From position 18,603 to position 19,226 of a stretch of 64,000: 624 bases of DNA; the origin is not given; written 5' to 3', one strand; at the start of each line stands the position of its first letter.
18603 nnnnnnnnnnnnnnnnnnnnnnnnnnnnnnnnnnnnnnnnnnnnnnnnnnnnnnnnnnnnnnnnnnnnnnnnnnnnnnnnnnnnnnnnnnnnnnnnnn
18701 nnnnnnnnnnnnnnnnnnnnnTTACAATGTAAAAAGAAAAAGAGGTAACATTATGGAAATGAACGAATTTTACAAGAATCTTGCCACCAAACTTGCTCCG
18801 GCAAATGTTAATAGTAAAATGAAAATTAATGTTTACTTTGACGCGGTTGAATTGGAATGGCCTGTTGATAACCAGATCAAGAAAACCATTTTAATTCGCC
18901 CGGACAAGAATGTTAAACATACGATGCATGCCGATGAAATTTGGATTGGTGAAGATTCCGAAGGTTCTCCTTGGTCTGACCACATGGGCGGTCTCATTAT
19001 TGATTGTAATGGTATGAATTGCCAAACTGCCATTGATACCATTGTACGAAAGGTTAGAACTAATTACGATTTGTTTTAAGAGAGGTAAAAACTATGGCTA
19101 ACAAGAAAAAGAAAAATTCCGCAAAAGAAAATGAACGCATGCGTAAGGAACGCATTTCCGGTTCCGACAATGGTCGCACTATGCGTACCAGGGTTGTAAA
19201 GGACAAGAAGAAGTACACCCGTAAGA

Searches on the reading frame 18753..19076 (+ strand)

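Call 38: search_protein_families(library=pfam, alignment_id=A2, max_evalue=0.001)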
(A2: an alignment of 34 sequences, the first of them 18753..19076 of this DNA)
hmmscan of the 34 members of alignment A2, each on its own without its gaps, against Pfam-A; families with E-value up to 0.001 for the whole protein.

A. member 1, window:18753-19076:+ (108 aa): 0 families

B. families by the number of members that match (of 34 scanned): 11 families
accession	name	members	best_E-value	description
PF01555.25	N6_N4_Mtase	3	3.5e-38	DNA methylase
PF02511.20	Thy1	1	3.2e-32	Thymidylate synthase complementing protein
PF00149.33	Metallophos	1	8e-11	Calcineurin-like phosphoesterase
PF01368.27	DHH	1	1.2e-07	DHH family, N-terminal domain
PF12850.12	Metallophos_2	1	1.5e-07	Calcineurin-like phosphoesterase superfamily domain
PF13671.12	AAA_33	1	3.1e-07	AAA domain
PF13238.12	AAA_18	1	4.4e-06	AAA domain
PF23876.1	DUF7230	1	2.3e-05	Family of unknown function (DUF7230)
PF20720.3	nSTAND3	1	6.2e-05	Novel STAND NTPase 3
PF02367.23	TsaE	1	0.00057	Threonylcarbamoyl adenosine biosynthesis protein TsaE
PF18662.7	HTH_56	1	0.00082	Cch helix turn helix domain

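Call 69: search_protein_families(library=phrogs, alignment_id=A2, max_evalue=0.001)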
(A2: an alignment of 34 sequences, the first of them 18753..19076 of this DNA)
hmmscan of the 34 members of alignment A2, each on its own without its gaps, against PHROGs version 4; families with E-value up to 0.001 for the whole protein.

A. member 1, window:18753-19076:+ (108 aa): 0 families

B. families by the number of members that match (of 34 scanned): 35 families (the first 25 are shown)
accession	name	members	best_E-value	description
phrog_67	-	3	1.5e-73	DNA methyltransferase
phrog_12862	-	3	8.3e-46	-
phrog_498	-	3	1.8e-40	DNA methyltransferase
phrog_18293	-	3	2.8e-40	methyltransferase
phrog_3008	-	3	1.4e-27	DNA methyltransferase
phrog_8769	-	3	9.6e-18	methyltransferase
phrog_23148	-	3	4.1e-17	-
phrog_6025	-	3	6.6e-16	DNA methyltransferase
phrog_23085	-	3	4.6e-15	-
phrog_6952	-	3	2.2e-14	DNA methyltransferase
phrog_16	-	3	6.2e-09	DNA helicase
phrog_18146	-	3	3.6e-06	DNA methyltransferase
phrog_23224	-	2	8.5e-07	DNA methyltransferase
phrog_547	-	1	5.1e-38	phosphoesterase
phrog_2071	-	1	8.5e-28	ATPase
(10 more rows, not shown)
